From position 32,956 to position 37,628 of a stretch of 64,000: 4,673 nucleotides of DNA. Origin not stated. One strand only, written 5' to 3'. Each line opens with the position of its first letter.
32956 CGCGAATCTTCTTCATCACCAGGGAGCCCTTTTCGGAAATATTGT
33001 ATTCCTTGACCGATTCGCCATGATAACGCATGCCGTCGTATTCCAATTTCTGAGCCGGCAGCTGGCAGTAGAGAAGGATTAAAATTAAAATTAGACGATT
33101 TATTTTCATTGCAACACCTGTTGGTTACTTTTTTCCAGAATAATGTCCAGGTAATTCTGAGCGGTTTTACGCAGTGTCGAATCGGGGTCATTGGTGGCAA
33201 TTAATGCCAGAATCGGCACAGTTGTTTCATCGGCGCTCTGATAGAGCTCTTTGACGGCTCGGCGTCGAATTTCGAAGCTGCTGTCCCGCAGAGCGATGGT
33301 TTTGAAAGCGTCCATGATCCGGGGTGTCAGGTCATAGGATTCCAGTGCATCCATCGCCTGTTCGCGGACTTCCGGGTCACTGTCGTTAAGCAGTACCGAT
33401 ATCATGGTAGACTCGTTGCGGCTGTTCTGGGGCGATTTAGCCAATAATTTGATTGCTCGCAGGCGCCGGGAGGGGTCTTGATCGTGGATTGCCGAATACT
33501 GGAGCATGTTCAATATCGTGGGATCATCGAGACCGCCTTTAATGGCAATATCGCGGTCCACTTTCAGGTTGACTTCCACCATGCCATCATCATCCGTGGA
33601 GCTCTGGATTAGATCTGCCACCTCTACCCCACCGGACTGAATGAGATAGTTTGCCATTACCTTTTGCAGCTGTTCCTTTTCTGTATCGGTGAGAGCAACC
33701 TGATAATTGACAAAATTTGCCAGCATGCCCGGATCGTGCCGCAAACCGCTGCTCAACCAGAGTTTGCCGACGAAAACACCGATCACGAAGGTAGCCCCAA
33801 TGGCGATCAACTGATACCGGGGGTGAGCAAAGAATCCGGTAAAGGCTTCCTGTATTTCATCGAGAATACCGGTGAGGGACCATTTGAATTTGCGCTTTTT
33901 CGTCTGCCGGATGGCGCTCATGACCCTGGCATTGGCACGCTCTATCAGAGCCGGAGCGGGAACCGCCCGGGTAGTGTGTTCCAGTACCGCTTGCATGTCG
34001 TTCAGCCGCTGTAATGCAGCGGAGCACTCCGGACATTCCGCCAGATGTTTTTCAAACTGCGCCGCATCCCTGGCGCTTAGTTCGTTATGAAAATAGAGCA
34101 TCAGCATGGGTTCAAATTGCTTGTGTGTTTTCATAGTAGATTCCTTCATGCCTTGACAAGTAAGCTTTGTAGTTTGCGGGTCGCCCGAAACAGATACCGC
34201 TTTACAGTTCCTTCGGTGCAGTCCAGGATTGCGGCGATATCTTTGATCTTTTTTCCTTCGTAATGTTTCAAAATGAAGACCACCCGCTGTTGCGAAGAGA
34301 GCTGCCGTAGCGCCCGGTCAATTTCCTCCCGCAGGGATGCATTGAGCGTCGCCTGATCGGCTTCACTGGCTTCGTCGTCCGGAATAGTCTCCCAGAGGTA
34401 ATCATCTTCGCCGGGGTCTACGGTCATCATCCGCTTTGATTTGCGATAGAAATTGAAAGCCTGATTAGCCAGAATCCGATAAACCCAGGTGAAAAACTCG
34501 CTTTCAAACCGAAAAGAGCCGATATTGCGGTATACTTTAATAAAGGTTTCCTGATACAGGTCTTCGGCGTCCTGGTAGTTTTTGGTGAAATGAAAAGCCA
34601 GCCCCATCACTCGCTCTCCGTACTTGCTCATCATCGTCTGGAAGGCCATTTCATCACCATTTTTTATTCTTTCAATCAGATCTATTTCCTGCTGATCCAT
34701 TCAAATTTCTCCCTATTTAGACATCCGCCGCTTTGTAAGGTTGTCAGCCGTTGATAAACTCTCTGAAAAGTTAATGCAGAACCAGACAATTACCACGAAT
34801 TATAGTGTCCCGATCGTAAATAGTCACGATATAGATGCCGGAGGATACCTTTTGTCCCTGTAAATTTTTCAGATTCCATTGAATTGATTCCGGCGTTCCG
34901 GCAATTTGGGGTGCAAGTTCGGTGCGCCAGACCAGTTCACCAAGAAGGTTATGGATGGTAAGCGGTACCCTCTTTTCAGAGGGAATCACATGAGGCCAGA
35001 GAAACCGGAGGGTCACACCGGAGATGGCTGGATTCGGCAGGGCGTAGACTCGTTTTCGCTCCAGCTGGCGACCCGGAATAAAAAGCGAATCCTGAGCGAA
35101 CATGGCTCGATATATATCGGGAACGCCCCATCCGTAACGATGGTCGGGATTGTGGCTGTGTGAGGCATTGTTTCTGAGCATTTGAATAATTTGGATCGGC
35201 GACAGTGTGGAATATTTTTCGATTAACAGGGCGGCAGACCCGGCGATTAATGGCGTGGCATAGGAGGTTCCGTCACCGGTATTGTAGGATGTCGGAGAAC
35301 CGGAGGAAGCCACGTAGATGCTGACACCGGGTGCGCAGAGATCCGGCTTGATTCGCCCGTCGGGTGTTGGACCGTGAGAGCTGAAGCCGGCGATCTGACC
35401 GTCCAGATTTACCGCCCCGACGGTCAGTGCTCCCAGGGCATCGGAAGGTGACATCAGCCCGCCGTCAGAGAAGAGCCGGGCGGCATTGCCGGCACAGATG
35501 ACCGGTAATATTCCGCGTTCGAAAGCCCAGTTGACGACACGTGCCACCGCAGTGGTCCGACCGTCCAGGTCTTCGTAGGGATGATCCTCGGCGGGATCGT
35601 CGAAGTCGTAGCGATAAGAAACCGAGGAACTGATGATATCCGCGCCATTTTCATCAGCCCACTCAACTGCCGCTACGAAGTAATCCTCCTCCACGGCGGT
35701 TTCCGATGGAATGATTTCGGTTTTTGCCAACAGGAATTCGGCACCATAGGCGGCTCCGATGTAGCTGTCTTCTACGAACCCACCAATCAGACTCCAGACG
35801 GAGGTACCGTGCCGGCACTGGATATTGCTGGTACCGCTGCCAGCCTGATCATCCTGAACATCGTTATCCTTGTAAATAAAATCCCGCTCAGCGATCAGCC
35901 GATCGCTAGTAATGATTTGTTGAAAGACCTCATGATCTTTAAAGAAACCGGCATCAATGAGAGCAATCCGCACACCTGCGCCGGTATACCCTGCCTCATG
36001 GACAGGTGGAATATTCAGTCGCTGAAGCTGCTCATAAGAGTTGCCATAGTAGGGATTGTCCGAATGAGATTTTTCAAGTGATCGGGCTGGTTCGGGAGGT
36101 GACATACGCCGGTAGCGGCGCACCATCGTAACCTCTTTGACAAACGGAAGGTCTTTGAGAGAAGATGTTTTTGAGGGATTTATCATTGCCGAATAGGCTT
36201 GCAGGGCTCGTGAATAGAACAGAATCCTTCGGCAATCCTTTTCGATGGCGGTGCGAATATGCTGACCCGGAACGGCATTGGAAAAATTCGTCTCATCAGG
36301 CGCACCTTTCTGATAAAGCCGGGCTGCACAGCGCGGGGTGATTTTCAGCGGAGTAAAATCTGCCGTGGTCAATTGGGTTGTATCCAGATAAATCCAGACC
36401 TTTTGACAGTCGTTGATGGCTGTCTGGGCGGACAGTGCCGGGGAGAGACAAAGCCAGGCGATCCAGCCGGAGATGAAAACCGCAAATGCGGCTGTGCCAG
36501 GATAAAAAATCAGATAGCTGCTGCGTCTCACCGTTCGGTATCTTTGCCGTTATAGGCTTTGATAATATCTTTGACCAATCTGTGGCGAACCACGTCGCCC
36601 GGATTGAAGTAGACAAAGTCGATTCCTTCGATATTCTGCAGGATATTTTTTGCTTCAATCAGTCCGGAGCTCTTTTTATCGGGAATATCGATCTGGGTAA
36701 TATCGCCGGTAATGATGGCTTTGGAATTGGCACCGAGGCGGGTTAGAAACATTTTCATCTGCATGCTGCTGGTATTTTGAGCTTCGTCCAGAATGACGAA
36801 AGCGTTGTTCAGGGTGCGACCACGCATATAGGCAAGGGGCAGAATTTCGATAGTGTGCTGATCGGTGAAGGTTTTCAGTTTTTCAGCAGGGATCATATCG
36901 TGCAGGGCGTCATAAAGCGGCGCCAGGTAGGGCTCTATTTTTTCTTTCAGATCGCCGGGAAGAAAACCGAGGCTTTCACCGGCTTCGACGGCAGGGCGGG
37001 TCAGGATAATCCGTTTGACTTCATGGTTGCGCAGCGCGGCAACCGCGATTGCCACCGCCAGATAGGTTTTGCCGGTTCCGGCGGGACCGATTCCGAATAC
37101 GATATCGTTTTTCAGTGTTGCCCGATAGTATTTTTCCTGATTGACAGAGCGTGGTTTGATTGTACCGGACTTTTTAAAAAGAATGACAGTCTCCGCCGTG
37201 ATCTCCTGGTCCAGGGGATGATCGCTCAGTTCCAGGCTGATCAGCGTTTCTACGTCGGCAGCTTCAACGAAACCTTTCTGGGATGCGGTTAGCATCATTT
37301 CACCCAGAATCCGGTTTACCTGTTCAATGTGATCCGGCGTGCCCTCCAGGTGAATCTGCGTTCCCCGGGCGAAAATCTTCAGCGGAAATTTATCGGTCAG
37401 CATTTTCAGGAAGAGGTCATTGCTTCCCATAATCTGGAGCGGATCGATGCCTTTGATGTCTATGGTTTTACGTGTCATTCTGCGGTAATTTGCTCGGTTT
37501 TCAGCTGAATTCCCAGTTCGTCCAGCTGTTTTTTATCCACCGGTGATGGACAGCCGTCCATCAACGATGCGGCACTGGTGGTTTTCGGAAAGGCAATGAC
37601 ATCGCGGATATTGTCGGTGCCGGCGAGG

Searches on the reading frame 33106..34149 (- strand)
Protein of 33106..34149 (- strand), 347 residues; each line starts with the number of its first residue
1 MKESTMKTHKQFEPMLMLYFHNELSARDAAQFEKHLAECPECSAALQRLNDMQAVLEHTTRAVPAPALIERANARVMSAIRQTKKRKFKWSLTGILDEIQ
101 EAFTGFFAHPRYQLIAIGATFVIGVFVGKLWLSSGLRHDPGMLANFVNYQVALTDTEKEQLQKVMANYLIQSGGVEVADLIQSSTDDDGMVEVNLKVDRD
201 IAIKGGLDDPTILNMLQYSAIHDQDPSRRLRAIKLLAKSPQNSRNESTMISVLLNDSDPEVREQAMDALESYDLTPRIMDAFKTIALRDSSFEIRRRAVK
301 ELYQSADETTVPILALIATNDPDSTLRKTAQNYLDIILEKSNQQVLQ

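Call 8: search_protein_families(library=ncbifam, proteins=[window:33106-34149:-])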
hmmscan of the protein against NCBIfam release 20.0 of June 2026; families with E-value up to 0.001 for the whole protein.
window:33106-34149:- (347 aa): 3 families
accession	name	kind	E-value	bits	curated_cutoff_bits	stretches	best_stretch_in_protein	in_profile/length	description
NF052375.1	antisigma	equivalog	3.8e-11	43.4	100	1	16-148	2-122/217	anti-sigma factor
NF010374.0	PRK13800.1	equivalog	2.2e-08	32.9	1196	1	219-331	750-860/898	fumarate reductase/succinate dehydrogenase flavoprotein subunit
TIGR03988.1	antisig_RsrA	equivalog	1.1e-05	25.5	62.5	1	16-84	9-74/77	mycothiol system anti-sigma-R factor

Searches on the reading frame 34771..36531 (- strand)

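Call 8: search_protein_families(library=ncbifam, proteins=[window:34771-36531:-])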
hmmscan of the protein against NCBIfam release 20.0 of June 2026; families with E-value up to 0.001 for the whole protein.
window:34771-36531:- (586 aa): 12 families
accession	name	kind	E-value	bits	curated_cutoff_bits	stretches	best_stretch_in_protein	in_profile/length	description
TIGR03921.1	T7SS_mycosin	equivalog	1.4e-32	113.2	278.75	1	174-480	3-288/353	type VII secretion-associated serine protease mycosin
NF033595.1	denti_PrtP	equivalog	6.8e-15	54.7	300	1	331-480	357-505/606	dentilisin complex serine proteinase subunit PrtP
NF040553.1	SGO_0316_fam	subfamily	9.4e-11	40.1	1400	1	379-455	652-730/1486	SGO_0316/SGO_0317 family LPXTG-anchored serine peptidase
NF051851.1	AtpSerPepEprS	equivalog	6.5e-10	37.7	1700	1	400-479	283-365/988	autotransporter serine peptidase EprS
TIGR03895.1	protease_PatA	subfamily_domain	7.4e-09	34.9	421.05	1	241-456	1-200/606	PatA/PatG family cyanobactin maturation protease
NF040808.2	CspC_non_triad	exception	2.1e-06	26.5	675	1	368-439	430-500/556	bile acid germinant receptor pseudoprotease CspC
NF040809.1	germ_prot_CspBA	exception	3e-06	25.2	1250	1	368-438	405-474/1099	bifunctional germination protease/germinant receptor pseudoprotease CspBA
NF049966.1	QH_SP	equivalog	6.8e-05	22.3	165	0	188-304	1-95/219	subtilisin-like serine protease QhpE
NF052228.1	T9SS_PorZ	equivalog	0.00016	20.2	260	1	549-575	718-744/757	type IX secretion system anionic LPS delivery protein PorZ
NF033707.1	T9SS_sortase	equivalog_domain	0.00018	19.3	420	1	488-571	992-1075/1095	type IX secretion system sortase PorU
TIGR04183.1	Por_Secre_tail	domain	0.00025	21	23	1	499-577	3-64/72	T9SS type A sorting domain-containing protein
NF033865.1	fusolisin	equivalog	0.00044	18.5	999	0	408-454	331-377/1006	fusolisin family autotransporter serine protease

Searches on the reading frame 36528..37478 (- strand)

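Call 72: search_protein_families(library=ncbifam, proteins=[window:36528-37478:-], max_evalue=1e-15)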
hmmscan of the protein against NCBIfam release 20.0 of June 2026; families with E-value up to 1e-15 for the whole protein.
window:36528-37478:- (316 aa): 2 families
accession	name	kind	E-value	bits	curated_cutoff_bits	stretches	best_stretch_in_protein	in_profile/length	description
NF007827.1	PRK10536.1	equivalog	1.7e-61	207.8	380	1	104-309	46-253/253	phosphate starvation-inducible protein PhoH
NF053827.1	RNA5-3helPhoH2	equivalog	2.5e-28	99.2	680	1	128-264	241-379/427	RNA 5'-3' helicase PhoH2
